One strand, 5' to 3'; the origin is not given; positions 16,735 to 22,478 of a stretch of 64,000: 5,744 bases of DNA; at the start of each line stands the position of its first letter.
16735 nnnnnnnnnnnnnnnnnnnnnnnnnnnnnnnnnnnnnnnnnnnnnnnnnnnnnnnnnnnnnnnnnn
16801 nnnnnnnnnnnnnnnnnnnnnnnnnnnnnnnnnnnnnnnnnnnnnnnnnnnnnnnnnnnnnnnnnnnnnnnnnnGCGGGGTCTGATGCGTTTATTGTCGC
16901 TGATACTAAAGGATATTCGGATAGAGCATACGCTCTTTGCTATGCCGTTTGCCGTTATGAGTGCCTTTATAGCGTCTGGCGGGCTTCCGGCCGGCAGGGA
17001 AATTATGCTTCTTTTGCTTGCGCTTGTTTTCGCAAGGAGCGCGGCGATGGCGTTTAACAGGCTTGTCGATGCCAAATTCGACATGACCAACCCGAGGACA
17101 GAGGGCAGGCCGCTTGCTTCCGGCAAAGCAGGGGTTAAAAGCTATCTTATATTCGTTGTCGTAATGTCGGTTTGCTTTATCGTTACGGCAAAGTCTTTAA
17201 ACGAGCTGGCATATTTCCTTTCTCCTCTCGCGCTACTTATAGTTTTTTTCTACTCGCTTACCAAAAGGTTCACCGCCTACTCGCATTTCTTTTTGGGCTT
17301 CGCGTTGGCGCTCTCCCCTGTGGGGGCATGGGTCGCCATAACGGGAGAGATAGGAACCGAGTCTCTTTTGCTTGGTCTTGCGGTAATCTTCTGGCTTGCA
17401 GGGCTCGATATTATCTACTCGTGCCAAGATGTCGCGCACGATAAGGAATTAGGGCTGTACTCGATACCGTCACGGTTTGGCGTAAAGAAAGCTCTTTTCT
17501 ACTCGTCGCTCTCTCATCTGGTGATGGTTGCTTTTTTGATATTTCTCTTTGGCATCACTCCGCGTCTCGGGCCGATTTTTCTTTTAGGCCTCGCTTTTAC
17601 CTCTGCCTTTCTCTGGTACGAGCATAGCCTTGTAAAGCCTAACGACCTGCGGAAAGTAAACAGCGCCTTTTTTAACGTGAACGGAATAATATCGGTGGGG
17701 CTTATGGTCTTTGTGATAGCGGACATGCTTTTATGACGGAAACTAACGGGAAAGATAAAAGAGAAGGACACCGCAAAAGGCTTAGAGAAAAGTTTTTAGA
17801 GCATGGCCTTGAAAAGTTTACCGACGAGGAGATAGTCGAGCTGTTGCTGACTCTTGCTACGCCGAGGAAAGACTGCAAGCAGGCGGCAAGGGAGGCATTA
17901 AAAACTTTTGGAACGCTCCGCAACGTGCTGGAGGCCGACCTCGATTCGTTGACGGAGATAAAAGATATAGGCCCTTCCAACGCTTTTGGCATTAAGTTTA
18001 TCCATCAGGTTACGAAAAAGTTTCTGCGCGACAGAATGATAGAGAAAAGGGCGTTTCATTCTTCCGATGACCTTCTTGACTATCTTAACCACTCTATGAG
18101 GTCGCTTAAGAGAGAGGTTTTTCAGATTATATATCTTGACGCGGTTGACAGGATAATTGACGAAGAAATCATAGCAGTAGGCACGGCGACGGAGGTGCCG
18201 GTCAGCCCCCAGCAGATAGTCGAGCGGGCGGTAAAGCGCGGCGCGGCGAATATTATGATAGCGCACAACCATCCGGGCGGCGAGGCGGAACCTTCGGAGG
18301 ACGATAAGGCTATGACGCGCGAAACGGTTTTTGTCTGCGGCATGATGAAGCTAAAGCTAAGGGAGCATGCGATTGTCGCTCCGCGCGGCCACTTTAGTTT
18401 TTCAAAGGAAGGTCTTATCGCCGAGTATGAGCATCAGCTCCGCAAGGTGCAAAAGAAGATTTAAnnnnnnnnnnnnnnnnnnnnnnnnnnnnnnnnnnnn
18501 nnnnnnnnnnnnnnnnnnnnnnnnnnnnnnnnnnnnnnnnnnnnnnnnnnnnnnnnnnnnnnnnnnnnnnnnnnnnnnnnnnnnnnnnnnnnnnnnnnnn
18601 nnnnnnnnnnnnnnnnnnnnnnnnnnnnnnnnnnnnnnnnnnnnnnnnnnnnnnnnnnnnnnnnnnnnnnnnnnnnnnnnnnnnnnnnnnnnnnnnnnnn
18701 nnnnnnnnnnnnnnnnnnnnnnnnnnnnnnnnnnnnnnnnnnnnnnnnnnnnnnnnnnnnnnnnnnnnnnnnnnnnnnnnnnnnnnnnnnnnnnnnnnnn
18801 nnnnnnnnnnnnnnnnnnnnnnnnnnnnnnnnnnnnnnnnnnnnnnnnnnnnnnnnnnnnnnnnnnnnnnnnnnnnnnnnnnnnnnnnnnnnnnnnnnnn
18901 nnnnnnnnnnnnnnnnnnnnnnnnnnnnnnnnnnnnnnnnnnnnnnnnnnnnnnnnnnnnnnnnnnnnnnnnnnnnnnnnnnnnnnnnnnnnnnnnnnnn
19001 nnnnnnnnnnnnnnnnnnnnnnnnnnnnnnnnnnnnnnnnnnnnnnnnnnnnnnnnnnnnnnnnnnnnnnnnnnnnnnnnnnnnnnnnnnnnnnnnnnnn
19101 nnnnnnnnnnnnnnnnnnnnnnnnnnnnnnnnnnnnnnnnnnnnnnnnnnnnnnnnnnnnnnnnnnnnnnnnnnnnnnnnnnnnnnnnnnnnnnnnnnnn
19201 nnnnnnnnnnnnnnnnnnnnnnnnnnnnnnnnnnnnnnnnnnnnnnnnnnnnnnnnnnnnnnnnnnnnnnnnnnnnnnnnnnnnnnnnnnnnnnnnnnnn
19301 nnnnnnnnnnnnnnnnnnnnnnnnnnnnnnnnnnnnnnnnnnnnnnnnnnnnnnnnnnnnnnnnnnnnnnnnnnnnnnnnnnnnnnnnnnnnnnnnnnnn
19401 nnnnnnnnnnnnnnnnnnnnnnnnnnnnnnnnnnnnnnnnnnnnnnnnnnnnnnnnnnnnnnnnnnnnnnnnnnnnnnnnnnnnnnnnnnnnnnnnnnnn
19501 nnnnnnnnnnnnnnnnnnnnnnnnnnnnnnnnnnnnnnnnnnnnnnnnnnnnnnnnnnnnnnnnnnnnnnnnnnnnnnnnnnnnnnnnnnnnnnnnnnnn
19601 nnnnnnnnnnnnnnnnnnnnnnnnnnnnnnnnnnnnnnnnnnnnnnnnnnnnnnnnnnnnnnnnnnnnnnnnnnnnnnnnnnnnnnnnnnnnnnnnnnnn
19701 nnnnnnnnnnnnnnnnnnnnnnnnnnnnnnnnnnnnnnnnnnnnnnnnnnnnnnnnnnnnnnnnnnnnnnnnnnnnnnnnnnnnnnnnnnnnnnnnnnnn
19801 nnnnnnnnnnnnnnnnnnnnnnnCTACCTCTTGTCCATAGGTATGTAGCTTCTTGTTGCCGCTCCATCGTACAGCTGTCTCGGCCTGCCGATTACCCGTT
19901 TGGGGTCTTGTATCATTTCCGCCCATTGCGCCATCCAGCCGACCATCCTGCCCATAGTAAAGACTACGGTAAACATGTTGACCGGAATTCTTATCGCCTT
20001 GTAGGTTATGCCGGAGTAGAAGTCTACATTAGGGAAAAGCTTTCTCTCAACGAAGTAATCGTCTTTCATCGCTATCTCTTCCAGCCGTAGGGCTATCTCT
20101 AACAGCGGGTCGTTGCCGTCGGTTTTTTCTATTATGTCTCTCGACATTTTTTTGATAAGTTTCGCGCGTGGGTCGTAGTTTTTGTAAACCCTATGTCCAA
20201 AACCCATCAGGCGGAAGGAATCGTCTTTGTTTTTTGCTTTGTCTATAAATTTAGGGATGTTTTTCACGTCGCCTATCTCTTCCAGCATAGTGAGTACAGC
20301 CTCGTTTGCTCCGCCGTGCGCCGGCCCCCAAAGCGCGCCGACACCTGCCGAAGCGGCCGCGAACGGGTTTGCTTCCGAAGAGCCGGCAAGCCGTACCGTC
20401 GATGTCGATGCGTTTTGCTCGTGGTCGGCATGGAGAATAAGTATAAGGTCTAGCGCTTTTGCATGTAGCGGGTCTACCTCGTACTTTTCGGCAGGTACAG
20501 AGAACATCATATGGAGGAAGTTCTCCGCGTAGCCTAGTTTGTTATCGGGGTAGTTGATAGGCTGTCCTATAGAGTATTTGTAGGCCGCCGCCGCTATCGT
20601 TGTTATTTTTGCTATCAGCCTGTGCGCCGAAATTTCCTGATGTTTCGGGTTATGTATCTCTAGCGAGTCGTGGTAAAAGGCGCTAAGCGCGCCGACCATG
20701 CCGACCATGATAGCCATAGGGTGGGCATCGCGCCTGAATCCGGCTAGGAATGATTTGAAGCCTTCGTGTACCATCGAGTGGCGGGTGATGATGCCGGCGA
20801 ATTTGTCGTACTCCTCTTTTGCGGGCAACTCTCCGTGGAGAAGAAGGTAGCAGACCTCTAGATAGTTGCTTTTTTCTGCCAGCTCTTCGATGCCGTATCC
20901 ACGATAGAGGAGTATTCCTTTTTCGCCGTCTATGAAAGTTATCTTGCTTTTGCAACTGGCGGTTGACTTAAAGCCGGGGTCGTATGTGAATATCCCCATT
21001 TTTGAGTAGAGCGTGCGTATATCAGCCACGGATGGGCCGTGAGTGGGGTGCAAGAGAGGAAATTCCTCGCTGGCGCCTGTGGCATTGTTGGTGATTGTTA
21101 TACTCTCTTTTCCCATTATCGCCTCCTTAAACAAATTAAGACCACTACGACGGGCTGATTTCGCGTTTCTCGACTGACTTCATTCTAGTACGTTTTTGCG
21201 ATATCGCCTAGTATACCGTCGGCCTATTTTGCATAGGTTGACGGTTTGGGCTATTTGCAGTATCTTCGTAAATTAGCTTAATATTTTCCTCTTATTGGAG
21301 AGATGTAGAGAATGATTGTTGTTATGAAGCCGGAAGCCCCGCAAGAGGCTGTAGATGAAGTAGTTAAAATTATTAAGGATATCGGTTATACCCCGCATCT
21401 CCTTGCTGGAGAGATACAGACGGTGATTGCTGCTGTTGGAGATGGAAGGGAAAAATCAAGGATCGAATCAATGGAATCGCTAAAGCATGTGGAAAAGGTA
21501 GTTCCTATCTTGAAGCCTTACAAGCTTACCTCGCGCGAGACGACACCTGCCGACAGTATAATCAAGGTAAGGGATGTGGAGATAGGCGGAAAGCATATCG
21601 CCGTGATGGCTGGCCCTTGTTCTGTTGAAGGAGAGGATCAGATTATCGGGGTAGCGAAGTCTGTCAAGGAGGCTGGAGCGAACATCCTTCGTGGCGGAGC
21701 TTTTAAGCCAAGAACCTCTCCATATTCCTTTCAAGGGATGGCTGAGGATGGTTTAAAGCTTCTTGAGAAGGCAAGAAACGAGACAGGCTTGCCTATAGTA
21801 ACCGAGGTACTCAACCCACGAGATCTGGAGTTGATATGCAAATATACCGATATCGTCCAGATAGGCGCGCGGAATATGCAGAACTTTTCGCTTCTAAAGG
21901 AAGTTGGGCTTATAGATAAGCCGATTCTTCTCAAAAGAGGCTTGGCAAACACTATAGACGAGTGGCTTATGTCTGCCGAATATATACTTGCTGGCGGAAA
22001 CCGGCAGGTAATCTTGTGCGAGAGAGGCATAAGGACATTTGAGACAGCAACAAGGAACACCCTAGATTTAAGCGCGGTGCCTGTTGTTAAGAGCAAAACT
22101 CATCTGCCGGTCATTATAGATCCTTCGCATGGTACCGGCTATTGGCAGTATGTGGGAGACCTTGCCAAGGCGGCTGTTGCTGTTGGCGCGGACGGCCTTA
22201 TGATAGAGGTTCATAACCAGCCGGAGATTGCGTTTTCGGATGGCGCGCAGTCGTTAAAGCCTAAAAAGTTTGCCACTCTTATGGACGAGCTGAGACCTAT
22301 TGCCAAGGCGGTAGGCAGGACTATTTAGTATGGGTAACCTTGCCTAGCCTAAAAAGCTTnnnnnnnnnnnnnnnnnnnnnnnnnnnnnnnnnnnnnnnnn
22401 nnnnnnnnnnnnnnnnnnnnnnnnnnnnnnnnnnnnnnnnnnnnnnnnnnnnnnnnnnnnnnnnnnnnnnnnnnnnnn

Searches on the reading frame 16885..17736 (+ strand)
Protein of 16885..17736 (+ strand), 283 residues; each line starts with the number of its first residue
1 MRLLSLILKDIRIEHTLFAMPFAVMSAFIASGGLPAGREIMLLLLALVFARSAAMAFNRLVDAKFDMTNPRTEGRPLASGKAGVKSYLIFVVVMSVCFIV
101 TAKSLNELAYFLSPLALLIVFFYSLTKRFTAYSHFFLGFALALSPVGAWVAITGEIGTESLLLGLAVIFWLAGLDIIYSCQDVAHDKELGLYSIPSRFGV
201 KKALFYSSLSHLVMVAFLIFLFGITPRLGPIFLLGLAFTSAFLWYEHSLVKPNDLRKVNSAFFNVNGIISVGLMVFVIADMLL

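Call 60: search_protein_families(library=pfam, proteins=[window:16885-17736:+], max_evalue=0.00001)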
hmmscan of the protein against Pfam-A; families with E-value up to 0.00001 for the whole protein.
window:16885-17736:+ (283 aa): 1 family
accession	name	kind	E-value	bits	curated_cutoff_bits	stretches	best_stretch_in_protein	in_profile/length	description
PF01040.23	UbiA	-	3.4e-54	184.2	34.2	1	20-266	2-248/250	UbiA prenyltransferase family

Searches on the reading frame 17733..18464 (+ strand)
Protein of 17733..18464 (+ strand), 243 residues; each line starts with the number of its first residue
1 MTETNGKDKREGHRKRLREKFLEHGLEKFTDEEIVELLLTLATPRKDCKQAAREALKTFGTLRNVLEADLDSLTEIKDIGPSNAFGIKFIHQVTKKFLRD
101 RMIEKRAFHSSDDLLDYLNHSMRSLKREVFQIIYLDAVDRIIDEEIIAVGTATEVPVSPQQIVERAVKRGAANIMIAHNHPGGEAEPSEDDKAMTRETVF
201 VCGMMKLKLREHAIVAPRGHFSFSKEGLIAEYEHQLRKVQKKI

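Call 60: search_protein_families(library=pfam, proteins=[window:17733-18464:+], max_evalue=0.00001)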
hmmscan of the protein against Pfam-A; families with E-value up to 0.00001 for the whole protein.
window:17733-18464:+ (243 aa): 3 families
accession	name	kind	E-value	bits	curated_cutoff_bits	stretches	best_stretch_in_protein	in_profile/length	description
PF04002.20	RadC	-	3.6e-33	114.5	22.1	1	109-228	2-121/121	RadC-like JAB domain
PF20582.4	UPF0758_N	-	7.2e-10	39.2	27.1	1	14-84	7-76/77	UPF0758 N-terminal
PF14464.11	Prok-JAB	-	2e-06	28.1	25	1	119-202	10-98/114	Prokaryotic homologs of the JAB domain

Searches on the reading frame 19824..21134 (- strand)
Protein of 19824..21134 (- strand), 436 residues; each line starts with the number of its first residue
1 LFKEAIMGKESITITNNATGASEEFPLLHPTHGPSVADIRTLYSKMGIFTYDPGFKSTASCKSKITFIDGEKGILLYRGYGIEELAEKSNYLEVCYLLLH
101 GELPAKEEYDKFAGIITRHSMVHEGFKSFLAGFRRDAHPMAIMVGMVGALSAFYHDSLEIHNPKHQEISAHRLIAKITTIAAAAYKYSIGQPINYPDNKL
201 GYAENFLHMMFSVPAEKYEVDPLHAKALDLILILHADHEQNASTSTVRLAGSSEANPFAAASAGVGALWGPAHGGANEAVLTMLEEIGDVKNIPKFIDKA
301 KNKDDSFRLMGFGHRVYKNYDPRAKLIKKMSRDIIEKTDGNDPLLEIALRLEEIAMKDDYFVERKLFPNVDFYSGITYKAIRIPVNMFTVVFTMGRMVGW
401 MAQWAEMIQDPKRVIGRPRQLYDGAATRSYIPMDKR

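Call 60: search_protein_families(library=pfam, proteins=[window:19824-21134:-], max_evalue=0.00001)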
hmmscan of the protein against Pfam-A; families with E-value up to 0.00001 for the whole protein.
window:19824-21134:- (436 aa): 1 family
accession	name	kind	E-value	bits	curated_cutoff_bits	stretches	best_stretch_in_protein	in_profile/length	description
PF00285.26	Citrate_synt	-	1.6e-141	471.9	27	1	54-419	1-357/357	Citrate synthase, C-terminal domain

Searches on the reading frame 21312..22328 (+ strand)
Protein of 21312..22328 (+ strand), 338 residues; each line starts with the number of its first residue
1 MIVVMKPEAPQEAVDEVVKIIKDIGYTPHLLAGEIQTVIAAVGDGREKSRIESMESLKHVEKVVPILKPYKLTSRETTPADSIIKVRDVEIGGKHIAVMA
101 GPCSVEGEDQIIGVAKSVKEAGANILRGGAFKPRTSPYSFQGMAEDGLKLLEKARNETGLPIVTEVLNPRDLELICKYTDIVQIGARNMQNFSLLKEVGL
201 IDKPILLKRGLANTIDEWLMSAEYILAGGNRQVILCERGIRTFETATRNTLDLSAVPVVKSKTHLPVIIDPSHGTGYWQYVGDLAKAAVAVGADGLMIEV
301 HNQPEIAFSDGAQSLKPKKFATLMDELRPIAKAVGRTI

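Call 60: search_protein_families(library=pfam, proteins=[window:21312-22328:+], max_evalue=0.00001)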
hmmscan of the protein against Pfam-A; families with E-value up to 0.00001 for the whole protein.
window:21312-22328:+ (338 aa): 3 families
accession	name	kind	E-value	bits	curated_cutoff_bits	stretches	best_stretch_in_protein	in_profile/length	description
PF00793.26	DAHP_synth_1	-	2.4e-83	279.6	25.5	1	88-326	9-263/270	DAHP synthetase I family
PF18152.6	DAHP_snth_FXD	-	7.6e-19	67.7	27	1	1-68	1-67/67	DAHP synthase ferredoxin-like domain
PF03102.20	NeuB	-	2.1e-09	37.7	22.1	1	143-337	53-239/241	NeuB family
